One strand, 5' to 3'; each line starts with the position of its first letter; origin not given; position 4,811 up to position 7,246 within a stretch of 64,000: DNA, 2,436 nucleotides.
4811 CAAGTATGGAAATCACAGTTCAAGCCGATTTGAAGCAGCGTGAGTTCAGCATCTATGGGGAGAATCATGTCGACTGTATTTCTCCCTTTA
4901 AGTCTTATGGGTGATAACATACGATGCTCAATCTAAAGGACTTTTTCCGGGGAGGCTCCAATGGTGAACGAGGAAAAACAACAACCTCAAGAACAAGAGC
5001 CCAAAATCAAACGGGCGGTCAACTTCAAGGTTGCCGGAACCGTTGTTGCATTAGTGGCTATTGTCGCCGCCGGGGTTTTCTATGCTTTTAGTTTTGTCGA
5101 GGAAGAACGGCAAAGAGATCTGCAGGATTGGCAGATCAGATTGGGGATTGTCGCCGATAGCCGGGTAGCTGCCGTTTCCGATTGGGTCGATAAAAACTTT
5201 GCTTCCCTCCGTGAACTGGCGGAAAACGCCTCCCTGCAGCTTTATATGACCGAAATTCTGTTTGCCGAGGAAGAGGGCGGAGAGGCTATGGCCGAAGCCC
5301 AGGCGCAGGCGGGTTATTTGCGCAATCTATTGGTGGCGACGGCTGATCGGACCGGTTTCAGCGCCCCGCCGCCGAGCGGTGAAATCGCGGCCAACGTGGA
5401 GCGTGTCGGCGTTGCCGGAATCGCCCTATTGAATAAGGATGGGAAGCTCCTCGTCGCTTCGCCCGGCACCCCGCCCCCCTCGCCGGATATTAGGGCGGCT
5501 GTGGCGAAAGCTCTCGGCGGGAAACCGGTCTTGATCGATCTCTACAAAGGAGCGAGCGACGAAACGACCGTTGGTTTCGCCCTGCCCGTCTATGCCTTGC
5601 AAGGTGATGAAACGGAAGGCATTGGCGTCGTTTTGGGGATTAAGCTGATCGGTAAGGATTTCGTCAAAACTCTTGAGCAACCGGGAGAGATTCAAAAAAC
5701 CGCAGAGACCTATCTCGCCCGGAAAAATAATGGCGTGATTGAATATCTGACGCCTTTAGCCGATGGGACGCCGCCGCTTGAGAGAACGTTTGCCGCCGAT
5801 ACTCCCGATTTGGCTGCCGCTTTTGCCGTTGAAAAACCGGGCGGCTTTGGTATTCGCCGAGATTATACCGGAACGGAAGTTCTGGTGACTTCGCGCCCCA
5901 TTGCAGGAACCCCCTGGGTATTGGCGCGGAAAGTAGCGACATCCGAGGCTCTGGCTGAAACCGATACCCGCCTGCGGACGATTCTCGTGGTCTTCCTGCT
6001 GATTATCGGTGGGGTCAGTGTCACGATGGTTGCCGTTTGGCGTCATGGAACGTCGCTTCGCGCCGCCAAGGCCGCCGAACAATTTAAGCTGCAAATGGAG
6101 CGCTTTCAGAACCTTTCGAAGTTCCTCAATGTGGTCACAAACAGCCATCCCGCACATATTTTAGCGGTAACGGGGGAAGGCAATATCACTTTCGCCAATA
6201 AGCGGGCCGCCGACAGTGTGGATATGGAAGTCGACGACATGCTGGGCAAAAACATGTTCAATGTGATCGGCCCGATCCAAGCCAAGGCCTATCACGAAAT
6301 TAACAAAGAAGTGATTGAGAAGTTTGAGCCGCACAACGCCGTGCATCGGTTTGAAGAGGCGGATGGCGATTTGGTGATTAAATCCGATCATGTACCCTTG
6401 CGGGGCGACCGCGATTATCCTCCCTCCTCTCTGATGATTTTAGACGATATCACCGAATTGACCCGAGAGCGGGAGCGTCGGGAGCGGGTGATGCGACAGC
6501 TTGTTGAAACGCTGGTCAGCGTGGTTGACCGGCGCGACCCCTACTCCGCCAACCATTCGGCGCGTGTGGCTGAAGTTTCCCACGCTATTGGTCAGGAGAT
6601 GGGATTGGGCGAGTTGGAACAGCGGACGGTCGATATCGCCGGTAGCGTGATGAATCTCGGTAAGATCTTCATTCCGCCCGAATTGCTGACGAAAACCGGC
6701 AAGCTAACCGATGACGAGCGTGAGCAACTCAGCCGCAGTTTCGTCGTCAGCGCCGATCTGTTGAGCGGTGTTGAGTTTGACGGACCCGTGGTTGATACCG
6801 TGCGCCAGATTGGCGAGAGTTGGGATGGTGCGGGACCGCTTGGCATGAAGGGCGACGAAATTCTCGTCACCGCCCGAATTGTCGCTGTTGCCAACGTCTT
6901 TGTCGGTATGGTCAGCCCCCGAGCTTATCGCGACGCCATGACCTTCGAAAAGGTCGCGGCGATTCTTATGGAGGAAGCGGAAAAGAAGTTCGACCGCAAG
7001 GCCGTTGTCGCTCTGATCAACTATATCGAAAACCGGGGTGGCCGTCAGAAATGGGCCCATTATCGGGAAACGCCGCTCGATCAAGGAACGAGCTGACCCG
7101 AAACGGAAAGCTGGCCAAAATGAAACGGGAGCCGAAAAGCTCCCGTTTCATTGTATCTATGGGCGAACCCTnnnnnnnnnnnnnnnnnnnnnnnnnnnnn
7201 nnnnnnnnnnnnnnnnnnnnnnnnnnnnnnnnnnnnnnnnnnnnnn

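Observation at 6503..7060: HD-GYP domain with nearly all metal-binding and signature residues replaced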

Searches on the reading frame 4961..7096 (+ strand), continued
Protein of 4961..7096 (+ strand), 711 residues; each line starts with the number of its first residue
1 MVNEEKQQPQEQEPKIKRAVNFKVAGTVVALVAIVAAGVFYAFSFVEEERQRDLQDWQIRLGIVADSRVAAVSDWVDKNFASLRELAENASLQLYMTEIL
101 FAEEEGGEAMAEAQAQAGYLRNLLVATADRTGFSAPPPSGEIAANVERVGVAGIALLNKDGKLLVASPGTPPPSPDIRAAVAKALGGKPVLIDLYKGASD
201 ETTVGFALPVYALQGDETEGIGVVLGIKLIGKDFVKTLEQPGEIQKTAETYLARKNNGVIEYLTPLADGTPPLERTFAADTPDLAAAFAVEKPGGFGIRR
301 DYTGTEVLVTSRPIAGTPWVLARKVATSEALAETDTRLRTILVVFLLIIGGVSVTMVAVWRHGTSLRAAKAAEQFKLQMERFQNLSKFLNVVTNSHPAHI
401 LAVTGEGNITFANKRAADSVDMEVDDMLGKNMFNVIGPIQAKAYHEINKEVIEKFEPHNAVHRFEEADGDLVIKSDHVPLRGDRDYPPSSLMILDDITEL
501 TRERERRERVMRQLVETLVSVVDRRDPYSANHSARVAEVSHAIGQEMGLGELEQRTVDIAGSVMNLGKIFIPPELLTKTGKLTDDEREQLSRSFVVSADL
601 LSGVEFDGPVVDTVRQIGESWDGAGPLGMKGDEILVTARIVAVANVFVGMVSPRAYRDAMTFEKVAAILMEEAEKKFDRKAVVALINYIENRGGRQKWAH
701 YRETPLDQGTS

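Call 57: find_encoding_contigs(protein=P0387, flank=8000, max_places=2)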
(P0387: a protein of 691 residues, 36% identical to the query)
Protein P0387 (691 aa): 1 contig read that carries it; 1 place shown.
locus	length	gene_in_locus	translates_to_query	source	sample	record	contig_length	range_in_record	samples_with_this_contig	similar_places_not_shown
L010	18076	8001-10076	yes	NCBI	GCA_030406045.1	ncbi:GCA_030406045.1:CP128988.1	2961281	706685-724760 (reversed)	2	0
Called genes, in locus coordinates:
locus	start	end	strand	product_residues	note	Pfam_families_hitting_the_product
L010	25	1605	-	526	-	PF00009:GTP_EFTU, PF22042:EF-G_D2, PF03144:GTP_EFTU_D2, PF16658:RF3_C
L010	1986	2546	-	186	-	-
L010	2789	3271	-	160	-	PF13302:Acetyltransf_3 (weak), PF00583:Acetyltransf_1, PF13673:Acetyltransf_10, PF13508:Acetyltransf_7, PF08445:FR47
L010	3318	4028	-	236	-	PF03167:UDG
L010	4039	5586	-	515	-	PF00682:HMGL-like, PF22617:HCS_D2, PF08502:LeuA_dimer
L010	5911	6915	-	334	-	-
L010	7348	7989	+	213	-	PF06035:Peptidase_C93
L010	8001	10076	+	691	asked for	PF00989:PAS, PF08448:PAS_4, PF13426:PAS_9 (weak), PF01966:HD, PF13487:HD_5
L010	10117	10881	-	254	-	PF01066:CDP-OH_P_transf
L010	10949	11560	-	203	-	PF02666:PS_Dcarbxylase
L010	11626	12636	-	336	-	PF02826:2-Hacid_dh_C (faint), PF03807:F420_oxidored (faint), PF07991:KARI_N, PF01450:KARI_C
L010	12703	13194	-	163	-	PF01842:ACT, PF22629:ACT_AHAS_ss, PF13710:ACT_5, PF10369:ALS_ss_C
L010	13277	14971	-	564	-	PF02776:TPP_enzyme_N, PF00205:TPP_enzyme_M, PF02775:TPP_enzyme_C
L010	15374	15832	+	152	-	PF13511:DUF4124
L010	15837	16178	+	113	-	PF01187:MIF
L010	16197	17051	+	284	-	PF13637:Ank_4 (faint)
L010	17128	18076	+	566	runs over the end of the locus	PF00587:tRNA-synt_2b, PF04073:tRNA_edit, PF03129:HGTP_anticodon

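Call 59: find_encoding_contigs(protein=P0302, flank=6000, max_places=1)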
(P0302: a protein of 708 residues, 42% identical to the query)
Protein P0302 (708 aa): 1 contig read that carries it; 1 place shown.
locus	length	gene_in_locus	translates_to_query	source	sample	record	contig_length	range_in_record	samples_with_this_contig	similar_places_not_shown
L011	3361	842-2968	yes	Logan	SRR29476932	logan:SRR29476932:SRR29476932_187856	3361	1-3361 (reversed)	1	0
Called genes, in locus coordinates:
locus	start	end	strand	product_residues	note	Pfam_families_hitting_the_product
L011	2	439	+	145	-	?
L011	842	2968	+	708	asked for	PF00989:PAS (weak), PF08448:PAS_4, PF01966:HD (weak), PF13487:HD_5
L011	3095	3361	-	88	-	?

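Call 60: find_encoding_contigs(protein=P0262, flank=6000, max_places=1)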
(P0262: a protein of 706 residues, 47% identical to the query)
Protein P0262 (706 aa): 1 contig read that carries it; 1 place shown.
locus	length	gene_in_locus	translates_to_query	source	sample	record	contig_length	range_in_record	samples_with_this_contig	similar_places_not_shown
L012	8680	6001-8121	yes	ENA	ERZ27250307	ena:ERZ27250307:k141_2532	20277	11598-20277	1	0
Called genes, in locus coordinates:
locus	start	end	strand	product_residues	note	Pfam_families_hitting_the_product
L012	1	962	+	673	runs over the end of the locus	PF00989:PAS (faint), PF08448:PAS_4, PF13426:PAS_9 (weak), PF01966:HD (weak), PF13487:HD_5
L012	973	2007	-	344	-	-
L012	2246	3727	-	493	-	PF02321:OEP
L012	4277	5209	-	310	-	PF00089:Trypsin, PF13365:Trypsin_2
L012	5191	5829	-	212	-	PF06035:Peptidase_C93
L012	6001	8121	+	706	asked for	PF08448:PAS_4, PF13487:HD_5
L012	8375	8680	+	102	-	?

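Call 61: find_encoding_contigs(protein=P0331, flank=6000, max_places=1)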
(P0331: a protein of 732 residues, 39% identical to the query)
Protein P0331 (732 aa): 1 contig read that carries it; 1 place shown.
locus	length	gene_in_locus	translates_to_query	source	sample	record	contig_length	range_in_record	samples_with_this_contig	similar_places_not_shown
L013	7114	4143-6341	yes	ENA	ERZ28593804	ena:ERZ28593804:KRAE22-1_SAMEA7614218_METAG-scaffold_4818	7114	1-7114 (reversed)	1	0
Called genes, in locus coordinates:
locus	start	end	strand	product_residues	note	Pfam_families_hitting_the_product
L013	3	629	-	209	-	?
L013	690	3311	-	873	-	PF00133:tRNA-synt_1, PF09334:tRNA-synt_1g (faint), PF13603:tRNA-synt_1_2 (faint), PF00133:tRNA-synt_1, PF08264:Anticodon_1, PF10458:Val_tRNA-synt_C (weak)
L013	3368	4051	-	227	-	PF06035:Peptidase_C93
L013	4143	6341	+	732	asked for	PF08448:PAS_4 (weak), PF13487:HD_5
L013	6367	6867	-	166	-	-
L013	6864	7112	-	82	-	?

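Call 63: predict_structure(alignment_id=A1)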
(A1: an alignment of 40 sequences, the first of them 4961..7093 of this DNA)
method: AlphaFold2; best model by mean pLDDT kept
length: 711 residues; sequences in the alignment: 40
mean_pLDDT: 82.9   pTM: 0.46
mean pLDDT of the five models: 82.9, 81.6, 80.1, 79.2, 79.0
residues with pLDDT >= 90: 263; 70-90: 360; 50-70: 49; < 50: 39
segments of 3 or more residues with pLDDT < 50: 1-21, 361-374, 708-711
pLDDT, mean of each block of 10 residues (from residue 1): 34 38 67 81 85 91 93 94 91 89 78 88 93 80 63 91 89 87 86 86 92 66 91 87 81 93 92 91 93 93 94 93 93 84 80 67 43 54 75 86 90 89 88 89 92 90 81 91 83 88 73 71 73 91 92 90 85 77 80 82 81 89 84 91 93 83 90 89 93 88 64 30
secondary structure, 60 per line:
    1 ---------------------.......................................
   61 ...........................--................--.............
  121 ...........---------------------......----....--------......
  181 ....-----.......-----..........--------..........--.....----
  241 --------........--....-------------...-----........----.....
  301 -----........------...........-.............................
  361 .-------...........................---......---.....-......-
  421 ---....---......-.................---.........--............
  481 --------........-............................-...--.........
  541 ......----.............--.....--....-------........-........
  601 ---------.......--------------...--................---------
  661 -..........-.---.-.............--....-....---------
elements in order (helices of 4 or more, strands of 3 or more residues): H22-87 H90-105 H108-131 E153-158 E163-166 H175-184 E190-196 E202-211 E220-229 H232-236 E249-256 E259-262 E276-278 H285-291 E296-300 E306-313 E320-326 H327-330 H332-361 H369-395 E399-404 E408-412 H414-419 H424-427 H432-436 H438-454 E458-466 E469-480 E489-496 H498-525 H532-546 H551-563 H566-570 H573-576 H584-591 H593-600 H610-616 H636-651 H662-671 H679-691 H694-697 H699-702

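Call 66: fold_search(model_id=the predicted structure, library=pdb)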
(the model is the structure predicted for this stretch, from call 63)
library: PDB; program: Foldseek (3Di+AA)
matches with E <= 10: 1288; with E <= 0.001: 310
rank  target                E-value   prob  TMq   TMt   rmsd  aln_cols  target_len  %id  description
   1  9rc0                  2.2e-17  1.00  0.34  0.73   4.7       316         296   24  DvhD, PAS/HD-GYP domains (released 2026-03-04)
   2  9rbz_B                2.9e-15  1.00  0.27  0.87   3.5       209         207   36  DvhD, HD-GYP domain, c-di-GMP-bound (released 2026-03-04)
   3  9rbz_A                3.3e-15  1.00  0.27  0.86   3.5       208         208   35  DvhD, HD-GYP domain, c-di-GMP-bound (released 2026-03-04)
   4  9rbz_D                3.0e-14  1.00  0.26  0.85   3.4       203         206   36  DvhD, HD-GYP domain, c-di-GMP-bound (released 2026-03-04)
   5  9rbz_C                3.9e-14  1.00  0.26  0.87   2.5       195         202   36  DvhD, HD-GYP domain, c-di-GMP-bound (released 2026-03-04)
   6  4mcw_A                6.5e-14  1.00  0.25  0.46  14.7       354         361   21  Crystal structure of a HD-GYP domain (a cyclic-di-GMP phosphodiesterase) containing a tri-nuclear metal centre (released 2014-02-19)
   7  4mcw_B                3.2e-13  1.00  0.25  0.47  16.1       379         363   20  Crystal structure of a HD-GYP domain (a cyclic-di-GMP phosphodiesterase) containing a tri-nuclear metal centre (released 2014-02-19)
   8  9a5d_A                4.3e-10  1.00  0.15  0.17  44.2       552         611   10  Integrative model of WALK-YYCH by crosslinking MS and deep learning (released 2024-09-18)
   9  4r8z_B                5.6e-10  1.00  0.26  0.79   2.9       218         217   20  Crystal Structure of PA4781 HD-GYP domain from Pseudomonas aeruginosa at 2.2A resolution showing a bi-metallic Ni ion  (released 2015-03-04)
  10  9rc2                  5.6e-10  1.00  0.30  0.78   3.9       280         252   17  DvhD, periplasmic domain (released 2026-03-04)
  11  4r8z_A                1.2e-09  1.00  0.26  0.79   2.9       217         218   20  Crystal Structure of PA4781 HD-GYP domain from Pseudomonas aeruginosa at 2.2A resolution showing a bi-metallic Ni ion  (released 2015-03-04)
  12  9a65_B                7.2e-09  1.00  0.29  0.31  102.8       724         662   14  Integrative model of YVAQ-MCPB by crosslinking MS and deep learning (released 2024-09-18)
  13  4hh2_A                2.2e-08  1.00  0.13  0.24  23.9       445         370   10  Structure of PpsR without the HTH motif from Rb. sphaeroides (released 2013-06-05)
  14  4hh2_B                3.2e-08  1.00  0.13  0.24  26.0       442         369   10  Structure of PpsR without the HTH motif from Rb. sphaeroides (released 2013-06-05)
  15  9a69_B                5.6e-08  1.00  0.30  0.32  100.1       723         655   12  Integrative model of MCPB-MCPC by crosslinking MS and deep learning (released 2024-09-18)
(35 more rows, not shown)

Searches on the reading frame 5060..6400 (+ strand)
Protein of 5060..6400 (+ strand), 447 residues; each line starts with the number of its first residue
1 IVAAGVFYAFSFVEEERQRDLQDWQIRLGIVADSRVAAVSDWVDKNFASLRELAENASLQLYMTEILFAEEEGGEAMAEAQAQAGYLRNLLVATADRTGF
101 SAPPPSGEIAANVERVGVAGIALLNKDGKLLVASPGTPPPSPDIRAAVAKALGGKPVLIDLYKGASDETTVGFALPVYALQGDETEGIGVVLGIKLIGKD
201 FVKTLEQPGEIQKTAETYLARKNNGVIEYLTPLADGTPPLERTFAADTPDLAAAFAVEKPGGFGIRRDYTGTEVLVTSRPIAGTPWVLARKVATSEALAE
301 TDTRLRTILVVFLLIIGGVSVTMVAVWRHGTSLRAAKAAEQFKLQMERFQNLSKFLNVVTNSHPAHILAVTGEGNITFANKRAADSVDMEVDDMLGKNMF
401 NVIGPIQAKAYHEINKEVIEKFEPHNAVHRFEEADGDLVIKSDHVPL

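Call 35: search_solved_structures(query=window:5060-6400:+, max_evalue=10, show_alignments=3)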
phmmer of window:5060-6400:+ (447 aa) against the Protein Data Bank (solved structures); distinct sequences matched with E-value up to 10: 0.
